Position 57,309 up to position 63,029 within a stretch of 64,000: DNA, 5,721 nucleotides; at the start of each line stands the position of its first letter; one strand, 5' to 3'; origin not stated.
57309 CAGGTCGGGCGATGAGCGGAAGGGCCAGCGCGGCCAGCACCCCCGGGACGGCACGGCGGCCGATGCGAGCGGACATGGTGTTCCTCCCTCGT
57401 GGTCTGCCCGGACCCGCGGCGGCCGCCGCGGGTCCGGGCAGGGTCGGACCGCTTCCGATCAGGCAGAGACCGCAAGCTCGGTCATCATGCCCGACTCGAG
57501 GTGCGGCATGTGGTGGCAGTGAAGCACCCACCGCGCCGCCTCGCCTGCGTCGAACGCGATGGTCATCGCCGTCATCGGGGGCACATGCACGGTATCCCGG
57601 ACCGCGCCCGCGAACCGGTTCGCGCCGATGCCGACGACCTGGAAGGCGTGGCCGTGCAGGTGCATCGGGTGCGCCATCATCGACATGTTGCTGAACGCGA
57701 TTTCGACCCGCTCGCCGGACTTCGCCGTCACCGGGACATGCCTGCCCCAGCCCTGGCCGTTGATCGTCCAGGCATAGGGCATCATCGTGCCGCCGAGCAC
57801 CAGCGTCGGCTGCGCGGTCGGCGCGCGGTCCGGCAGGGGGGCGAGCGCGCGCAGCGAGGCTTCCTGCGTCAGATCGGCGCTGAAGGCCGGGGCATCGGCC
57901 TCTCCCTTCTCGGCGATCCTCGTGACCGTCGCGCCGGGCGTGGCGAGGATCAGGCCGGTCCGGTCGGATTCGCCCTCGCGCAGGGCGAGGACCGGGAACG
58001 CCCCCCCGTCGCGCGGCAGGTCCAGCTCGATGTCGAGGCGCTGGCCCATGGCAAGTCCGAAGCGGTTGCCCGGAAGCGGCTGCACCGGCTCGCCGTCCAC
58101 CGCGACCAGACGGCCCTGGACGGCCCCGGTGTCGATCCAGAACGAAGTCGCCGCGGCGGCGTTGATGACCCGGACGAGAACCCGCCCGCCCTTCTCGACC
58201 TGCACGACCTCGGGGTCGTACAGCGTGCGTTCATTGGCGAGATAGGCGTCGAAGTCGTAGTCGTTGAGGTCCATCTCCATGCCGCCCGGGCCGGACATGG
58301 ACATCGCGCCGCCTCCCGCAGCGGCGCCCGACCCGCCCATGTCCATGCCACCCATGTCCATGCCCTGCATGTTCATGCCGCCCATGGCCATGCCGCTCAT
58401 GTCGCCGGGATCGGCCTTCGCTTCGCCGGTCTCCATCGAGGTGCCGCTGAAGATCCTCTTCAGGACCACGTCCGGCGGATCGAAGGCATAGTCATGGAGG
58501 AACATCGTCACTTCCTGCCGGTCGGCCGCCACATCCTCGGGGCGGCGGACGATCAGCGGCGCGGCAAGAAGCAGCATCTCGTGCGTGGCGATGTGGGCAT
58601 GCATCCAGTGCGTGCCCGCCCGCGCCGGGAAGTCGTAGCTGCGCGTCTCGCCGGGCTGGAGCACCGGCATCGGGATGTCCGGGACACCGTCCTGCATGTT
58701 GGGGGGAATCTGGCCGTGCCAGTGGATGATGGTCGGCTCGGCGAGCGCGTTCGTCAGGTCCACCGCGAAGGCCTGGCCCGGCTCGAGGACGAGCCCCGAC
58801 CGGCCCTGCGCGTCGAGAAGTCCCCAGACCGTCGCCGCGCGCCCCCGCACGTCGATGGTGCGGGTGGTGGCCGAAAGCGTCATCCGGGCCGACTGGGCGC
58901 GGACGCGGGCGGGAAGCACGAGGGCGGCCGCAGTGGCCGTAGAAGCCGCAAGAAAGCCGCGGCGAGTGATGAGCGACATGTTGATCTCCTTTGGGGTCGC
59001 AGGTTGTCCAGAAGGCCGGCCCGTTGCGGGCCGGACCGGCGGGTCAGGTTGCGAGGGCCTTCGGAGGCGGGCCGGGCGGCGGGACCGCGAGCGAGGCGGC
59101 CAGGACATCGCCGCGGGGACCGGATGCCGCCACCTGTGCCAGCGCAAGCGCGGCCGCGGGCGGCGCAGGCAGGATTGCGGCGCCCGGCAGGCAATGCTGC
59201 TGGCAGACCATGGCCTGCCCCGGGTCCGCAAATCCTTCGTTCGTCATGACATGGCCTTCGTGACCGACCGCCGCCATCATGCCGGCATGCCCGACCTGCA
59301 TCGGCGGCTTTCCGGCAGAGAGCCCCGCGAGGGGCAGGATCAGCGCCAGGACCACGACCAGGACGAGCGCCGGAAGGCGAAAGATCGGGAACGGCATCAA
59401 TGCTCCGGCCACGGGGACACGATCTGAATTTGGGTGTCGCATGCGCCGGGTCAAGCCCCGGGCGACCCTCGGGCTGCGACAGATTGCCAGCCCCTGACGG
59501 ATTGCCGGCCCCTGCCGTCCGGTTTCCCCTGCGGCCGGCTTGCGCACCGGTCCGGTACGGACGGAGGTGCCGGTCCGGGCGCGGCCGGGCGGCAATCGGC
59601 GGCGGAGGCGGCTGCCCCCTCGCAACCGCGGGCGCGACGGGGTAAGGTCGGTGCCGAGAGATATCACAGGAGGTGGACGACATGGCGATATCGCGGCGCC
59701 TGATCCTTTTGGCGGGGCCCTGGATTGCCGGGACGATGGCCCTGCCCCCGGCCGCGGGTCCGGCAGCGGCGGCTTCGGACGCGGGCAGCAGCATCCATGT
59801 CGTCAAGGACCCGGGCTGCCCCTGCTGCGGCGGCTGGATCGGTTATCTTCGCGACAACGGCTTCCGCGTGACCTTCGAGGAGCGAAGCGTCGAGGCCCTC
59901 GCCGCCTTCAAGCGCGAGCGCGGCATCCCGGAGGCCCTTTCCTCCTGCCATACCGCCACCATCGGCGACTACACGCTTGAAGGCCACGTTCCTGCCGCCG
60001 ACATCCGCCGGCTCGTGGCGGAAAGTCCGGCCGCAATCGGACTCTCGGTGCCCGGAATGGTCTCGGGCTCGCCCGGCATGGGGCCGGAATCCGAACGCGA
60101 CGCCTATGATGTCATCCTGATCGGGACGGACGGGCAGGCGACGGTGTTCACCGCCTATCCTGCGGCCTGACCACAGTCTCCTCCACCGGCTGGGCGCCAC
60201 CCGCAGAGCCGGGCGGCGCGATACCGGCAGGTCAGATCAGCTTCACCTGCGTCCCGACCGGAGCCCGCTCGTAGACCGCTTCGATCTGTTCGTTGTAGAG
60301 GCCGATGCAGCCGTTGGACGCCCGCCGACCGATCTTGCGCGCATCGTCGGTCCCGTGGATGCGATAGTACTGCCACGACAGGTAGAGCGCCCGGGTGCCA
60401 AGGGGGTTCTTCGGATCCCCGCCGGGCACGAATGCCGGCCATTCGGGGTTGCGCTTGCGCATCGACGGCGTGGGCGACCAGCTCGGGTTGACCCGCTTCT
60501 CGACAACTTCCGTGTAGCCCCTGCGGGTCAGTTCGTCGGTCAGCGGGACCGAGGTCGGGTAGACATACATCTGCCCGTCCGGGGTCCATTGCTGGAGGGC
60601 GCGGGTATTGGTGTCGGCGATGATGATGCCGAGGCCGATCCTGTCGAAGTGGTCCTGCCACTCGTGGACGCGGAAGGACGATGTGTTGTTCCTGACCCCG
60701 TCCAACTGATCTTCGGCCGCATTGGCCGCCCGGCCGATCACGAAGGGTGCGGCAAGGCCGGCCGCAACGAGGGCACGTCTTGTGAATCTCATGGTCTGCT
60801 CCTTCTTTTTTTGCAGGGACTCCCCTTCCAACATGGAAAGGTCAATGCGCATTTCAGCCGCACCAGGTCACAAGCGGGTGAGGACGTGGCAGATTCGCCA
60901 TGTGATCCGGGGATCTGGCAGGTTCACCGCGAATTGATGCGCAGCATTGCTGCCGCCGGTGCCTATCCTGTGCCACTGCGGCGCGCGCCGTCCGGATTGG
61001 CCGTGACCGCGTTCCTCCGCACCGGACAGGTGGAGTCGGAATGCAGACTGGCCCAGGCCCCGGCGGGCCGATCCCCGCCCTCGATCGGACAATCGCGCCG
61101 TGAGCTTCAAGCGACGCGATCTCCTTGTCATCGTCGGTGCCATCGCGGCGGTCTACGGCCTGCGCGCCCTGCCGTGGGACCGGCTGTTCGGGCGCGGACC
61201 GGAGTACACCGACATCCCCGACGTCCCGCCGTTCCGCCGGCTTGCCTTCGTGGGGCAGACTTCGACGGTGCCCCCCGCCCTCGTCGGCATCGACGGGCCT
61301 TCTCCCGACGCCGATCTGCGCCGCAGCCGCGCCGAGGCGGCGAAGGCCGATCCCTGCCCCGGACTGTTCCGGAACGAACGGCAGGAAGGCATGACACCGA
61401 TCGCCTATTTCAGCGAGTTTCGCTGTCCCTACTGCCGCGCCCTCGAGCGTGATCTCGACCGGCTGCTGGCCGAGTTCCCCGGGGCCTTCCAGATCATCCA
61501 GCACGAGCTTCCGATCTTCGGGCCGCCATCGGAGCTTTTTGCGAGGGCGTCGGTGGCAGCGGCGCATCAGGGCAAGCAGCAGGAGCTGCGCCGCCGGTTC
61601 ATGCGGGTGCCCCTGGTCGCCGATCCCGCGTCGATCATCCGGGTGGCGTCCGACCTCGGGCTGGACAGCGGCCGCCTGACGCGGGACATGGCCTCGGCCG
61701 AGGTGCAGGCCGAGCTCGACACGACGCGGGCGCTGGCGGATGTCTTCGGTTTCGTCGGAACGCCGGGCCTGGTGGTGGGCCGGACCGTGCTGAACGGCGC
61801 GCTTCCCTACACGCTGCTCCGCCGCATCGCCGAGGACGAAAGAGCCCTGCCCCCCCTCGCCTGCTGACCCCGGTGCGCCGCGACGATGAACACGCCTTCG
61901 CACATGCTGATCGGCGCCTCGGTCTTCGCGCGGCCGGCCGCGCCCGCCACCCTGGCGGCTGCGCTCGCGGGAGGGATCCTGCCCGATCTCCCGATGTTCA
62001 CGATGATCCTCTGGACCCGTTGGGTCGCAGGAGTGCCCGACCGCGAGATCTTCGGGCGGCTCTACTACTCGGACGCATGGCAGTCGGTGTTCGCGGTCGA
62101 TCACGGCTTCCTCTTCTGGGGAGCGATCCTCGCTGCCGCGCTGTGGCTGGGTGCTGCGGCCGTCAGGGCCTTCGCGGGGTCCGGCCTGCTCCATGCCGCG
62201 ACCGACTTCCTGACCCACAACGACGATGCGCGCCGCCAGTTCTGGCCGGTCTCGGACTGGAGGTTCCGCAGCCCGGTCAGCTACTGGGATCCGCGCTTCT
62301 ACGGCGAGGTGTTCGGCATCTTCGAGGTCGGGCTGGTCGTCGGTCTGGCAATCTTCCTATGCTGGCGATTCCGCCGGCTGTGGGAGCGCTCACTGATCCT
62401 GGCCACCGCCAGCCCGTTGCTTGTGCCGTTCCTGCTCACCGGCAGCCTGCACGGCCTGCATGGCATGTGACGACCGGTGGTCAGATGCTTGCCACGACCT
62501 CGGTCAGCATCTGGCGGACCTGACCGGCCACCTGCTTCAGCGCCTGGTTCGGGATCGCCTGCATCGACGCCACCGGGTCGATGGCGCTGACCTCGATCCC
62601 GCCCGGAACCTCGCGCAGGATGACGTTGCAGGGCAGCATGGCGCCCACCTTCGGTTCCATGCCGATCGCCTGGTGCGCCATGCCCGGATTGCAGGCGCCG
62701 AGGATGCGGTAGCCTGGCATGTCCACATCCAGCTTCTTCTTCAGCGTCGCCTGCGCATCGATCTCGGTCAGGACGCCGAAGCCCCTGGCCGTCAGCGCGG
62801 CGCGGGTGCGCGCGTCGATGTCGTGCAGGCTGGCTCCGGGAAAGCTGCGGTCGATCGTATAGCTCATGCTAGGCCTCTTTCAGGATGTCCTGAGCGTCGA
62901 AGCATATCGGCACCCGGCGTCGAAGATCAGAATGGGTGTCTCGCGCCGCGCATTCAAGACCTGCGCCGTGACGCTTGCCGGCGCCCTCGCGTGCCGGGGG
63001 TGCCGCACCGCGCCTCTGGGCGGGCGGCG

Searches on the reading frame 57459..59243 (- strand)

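Call 53: search_protein_families(library=pfam, proteins=[window:57459-59243:-], max_evalue=0.00001)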
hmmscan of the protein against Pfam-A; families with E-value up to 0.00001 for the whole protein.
window:57459-59243:- (594 aa): 3 families
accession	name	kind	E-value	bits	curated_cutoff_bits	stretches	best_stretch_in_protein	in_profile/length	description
PF07731.20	Cu-oxidase_2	-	1.5e-31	109.4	20.4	1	480-593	9-134/137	Multicopper oxidase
PF07732.21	Cu-oxidase_3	-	5.3e-23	81.8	21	1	150-236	28-118/119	Multicopper oxidase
PF00394.28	Cu-oxidase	-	4.8e-14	53.2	21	1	332-421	37-135/157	Multicopper oxidase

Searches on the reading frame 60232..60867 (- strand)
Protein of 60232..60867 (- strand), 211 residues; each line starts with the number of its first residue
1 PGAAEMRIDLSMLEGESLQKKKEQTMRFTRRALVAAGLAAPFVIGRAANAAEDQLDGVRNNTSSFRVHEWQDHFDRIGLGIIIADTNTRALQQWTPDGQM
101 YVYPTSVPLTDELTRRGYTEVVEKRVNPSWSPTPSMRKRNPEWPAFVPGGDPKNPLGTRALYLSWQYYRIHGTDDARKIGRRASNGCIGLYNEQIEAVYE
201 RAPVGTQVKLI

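Call 79: search_protein_families(library=pfam, proteins=[window:60232-60867:-], max_evalue=1)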
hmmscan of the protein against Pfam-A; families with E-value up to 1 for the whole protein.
window:60232-60867:- (211 aa): 1 family
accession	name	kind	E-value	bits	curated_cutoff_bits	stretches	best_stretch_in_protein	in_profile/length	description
PF03734.19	YkuD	-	4.8e-23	82.8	23.4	1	81-209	3-145/146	L,D-transpeptidase catalytic domain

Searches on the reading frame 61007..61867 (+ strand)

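Call 79: search_protein_families(library=pfam, proteins=[window:61007-61867:+], max_evalue=1)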
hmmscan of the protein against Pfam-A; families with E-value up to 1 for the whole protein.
window:61007-61867:+ (286 aa): 3 families
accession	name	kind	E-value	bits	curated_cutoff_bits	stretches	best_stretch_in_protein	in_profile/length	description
PF01323.26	DSBA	-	2.5e-15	57.2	25.6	1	132-271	2-186/191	DSBA-like thioredoxin domain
PF13462.12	Thioredoxin_4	-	1.4e-05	25.8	23.2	1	132-274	17-162/165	Thioredoxin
PF13098.12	Thioredoxin_2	-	0.027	15.2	27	1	132-256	9-80/104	Thioredoxin-like domain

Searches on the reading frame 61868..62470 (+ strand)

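Call 79: search_protein_families(library=pfam, proteins=[window:61868-62470:+], max_evalue=1)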
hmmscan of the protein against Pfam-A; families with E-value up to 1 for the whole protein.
window:61868-62470:+ (200 aa): 1 family
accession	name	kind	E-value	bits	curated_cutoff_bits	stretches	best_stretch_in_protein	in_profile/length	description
PF04307.19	YdjM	-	0.00018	21.5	29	1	7-163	1-147/176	YdjM inner membrane protein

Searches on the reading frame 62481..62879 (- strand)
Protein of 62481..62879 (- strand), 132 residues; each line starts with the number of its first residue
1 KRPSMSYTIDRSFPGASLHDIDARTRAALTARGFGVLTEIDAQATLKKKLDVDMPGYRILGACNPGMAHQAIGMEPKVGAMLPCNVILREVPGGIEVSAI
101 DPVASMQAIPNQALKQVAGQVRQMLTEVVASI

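Call 79: search_protein_families(library=pfam, proteins=[window:62481-62879:-], max_evalue=1)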
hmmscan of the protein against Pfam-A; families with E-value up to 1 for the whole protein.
window:62481-62879:- (132 aa): 1 family
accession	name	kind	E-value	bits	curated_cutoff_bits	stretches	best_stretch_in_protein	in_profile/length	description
PF03625.19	DUF302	-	5.5e-24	84.3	23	1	40-102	1-63/63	Domain of unknown function DUF302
